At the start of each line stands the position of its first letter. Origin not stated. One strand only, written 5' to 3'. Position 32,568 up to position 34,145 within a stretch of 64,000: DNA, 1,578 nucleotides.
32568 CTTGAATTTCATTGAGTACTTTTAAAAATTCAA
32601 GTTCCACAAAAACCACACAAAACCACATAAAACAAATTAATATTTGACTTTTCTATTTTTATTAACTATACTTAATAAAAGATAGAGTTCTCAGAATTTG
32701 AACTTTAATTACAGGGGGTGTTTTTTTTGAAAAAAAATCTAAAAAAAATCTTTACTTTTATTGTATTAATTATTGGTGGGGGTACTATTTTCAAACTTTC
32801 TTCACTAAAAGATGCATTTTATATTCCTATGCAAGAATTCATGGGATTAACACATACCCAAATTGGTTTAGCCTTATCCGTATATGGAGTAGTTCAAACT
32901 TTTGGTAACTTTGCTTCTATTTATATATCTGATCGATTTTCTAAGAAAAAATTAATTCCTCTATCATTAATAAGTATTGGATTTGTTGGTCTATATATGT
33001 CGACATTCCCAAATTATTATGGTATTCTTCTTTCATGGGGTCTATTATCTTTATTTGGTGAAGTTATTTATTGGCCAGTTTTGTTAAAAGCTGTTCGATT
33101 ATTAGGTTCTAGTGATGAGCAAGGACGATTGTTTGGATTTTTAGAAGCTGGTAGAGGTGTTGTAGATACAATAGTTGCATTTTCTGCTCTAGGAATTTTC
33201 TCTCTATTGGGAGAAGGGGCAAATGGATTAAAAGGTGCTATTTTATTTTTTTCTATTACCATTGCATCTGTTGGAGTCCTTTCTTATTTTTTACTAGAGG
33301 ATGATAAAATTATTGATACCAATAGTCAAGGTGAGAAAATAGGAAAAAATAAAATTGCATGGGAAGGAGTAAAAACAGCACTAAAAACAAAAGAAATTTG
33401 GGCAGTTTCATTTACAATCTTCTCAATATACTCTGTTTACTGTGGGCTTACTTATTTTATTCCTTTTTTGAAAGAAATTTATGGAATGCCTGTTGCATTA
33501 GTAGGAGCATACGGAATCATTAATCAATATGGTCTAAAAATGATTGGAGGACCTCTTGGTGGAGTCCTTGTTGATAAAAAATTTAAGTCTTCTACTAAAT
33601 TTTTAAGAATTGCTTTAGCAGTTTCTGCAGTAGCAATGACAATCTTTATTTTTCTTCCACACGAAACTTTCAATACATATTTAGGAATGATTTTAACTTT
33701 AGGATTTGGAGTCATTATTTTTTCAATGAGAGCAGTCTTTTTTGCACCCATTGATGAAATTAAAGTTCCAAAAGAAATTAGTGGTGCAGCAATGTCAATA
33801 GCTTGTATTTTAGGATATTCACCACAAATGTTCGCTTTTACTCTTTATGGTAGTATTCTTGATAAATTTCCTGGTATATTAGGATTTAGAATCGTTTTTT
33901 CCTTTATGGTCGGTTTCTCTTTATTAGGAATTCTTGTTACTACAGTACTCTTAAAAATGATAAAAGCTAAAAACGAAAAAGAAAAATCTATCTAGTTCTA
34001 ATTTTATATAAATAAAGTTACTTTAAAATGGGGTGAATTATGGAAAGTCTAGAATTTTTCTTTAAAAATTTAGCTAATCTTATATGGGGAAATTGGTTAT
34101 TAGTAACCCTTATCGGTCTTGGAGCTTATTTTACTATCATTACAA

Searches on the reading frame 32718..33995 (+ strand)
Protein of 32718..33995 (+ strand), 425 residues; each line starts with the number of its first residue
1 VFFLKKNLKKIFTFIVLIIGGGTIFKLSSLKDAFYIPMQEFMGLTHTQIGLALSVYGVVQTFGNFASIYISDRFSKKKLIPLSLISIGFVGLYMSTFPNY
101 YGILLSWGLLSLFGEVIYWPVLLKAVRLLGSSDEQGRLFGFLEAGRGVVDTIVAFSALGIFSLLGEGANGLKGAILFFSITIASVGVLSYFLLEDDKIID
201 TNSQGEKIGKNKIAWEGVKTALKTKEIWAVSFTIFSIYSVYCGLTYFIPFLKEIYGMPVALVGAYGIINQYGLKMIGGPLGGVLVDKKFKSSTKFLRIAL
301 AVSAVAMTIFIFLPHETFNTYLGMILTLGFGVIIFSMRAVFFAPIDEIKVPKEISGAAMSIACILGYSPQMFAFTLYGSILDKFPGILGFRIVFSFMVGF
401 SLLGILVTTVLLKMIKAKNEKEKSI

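Call 41: search_protein_families(library=pfam, proteins=[window:32718-33995:+])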
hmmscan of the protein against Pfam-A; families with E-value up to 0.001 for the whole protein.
window:32718-33995:+ (425 aa): 1 family
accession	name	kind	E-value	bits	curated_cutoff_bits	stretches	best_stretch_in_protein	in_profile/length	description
PF07690.21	MFS_1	-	4.5e-27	95.3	33.4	1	37-369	22-342/347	Major Facilitator Superfamily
